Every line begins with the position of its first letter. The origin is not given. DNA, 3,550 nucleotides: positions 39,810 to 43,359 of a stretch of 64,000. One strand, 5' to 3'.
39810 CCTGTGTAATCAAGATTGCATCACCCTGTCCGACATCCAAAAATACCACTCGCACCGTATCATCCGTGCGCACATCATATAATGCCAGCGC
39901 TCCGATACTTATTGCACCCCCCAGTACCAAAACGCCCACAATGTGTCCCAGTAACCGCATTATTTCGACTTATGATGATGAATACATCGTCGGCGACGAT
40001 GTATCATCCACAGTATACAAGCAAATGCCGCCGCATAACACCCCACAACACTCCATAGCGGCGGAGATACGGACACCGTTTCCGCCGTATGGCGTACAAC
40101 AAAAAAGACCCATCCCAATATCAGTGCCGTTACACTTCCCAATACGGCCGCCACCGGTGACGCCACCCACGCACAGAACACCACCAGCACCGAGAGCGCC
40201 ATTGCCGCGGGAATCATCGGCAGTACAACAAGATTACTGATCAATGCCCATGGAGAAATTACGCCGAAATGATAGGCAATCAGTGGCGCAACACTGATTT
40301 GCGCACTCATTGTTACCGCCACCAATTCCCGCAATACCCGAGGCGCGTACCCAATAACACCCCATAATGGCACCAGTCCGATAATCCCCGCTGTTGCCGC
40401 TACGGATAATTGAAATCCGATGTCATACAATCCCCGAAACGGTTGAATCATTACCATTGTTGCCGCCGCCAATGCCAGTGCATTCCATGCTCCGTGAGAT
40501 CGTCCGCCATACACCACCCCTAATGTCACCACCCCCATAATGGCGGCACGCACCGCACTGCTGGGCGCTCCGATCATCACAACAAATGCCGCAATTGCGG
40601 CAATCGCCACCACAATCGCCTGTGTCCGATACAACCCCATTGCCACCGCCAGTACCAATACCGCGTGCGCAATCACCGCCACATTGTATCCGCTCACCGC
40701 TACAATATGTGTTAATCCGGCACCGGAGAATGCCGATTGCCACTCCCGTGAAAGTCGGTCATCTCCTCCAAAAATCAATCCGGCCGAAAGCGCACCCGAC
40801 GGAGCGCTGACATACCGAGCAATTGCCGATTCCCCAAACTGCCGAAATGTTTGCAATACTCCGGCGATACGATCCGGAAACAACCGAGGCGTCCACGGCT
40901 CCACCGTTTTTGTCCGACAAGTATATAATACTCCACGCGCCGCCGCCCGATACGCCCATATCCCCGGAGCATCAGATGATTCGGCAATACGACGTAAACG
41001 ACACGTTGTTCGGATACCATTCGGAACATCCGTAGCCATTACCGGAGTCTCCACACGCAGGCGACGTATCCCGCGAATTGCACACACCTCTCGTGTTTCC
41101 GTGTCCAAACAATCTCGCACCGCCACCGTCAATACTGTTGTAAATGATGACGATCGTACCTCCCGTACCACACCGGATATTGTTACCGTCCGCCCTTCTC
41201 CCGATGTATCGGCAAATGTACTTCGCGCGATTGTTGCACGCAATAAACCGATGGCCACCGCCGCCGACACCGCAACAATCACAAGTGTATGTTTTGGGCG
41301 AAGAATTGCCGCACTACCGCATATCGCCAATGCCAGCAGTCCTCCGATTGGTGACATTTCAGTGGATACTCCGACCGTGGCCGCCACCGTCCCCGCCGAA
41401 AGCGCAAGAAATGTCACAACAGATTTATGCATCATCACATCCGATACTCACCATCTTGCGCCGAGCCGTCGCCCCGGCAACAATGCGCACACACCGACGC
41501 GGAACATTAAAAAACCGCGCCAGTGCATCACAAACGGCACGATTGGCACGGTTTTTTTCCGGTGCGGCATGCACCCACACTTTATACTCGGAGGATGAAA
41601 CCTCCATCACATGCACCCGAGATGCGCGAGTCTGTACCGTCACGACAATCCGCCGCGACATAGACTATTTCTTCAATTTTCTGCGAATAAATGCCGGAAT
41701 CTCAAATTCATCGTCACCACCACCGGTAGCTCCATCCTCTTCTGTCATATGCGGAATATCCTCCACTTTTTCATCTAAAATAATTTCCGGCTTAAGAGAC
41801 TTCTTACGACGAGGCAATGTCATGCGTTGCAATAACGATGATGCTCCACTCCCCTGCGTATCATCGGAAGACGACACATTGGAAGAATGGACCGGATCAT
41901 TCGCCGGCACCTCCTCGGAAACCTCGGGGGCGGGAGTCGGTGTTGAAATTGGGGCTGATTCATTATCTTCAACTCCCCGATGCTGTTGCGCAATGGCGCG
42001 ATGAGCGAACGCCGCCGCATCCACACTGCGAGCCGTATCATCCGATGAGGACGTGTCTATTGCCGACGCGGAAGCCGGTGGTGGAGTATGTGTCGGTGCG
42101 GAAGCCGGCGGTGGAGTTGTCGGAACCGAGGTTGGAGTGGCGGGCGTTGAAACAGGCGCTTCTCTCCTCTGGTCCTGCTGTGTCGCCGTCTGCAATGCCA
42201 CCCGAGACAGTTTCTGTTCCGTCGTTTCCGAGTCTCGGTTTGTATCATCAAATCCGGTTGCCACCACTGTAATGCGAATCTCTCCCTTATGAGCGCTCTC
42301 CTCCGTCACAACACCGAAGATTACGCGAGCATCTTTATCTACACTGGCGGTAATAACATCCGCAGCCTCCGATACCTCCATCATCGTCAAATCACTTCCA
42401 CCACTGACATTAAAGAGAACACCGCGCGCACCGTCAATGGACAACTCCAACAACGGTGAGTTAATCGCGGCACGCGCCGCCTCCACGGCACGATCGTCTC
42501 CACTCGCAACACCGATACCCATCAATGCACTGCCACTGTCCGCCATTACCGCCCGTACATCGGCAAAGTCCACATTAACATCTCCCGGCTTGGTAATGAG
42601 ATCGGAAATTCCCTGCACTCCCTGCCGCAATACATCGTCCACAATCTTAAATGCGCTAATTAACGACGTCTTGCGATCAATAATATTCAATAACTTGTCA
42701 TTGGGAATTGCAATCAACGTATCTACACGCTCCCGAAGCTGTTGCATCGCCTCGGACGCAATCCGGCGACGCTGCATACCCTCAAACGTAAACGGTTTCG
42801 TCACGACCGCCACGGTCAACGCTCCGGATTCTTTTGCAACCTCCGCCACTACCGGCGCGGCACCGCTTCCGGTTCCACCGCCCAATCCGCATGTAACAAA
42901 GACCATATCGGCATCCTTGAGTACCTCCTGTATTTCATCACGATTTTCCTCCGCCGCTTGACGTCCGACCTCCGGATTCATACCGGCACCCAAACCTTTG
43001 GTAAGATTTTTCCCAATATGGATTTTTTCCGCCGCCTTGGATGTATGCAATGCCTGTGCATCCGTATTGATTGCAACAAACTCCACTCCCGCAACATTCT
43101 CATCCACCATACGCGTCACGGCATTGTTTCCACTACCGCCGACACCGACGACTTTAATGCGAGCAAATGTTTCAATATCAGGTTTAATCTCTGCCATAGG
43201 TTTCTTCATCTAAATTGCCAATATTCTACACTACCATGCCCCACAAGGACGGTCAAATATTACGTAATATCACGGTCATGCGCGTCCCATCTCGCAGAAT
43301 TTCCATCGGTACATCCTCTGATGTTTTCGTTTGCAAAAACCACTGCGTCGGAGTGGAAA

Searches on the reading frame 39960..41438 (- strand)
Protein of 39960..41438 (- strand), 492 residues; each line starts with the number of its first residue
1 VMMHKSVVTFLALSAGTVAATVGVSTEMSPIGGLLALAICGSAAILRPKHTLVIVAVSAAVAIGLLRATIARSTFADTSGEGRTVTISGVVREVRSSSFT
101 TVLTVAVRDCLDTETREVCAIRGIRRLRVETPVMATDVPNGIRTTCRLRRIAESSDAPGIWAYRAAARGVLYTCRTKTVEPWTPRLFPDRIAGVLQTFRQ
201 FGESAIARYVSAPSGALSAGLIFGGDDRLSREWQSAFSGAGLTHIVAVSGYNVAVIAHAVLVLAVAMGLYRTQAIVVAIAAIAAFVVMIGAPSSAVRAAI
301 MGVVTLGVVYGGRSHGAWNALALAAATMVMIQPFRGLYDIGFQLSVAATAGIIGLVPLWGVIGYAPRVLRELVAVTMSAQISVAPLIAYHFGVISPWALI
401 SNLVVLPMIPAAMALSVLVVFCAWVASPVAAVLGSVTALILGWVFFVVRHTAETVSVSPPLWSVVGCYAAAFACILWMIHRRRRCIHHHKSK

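Call 12: search_protein_families(library=pfam, proteins=[window:39960-41438:-], max_evalue=0.0001)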
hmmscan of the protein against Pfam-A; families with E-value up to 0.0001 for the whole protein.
window:39960-41438:- (492 aa): 1 family
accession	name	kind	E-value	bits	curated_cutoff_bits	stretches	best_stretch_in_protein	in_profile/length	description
PF03772.21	Competence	-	8.1e-46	157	23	1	221-478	1-267/270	Competence protein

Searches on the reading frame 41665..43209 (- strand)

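Call 12: search_protein_families(library=pfam, proteins=[window:41665-43209:-], max_evalue=0.0001)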
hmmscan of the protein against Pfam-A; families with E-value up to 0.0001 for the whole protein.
window:41665-43209:- (514 aa): 2 families
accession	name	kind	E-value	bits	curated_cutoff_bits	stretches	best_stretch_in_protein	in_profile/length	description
PF00091.31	Tubulin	-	4.1e-53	180.9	33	1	17-178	1-190/190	Tubulin/FtsZ family, GTPase domain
PF12327.13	FtsZ_C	-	4.7e-32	110.6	27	1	226-321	1-95/95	FtsZ family, C-terminal domain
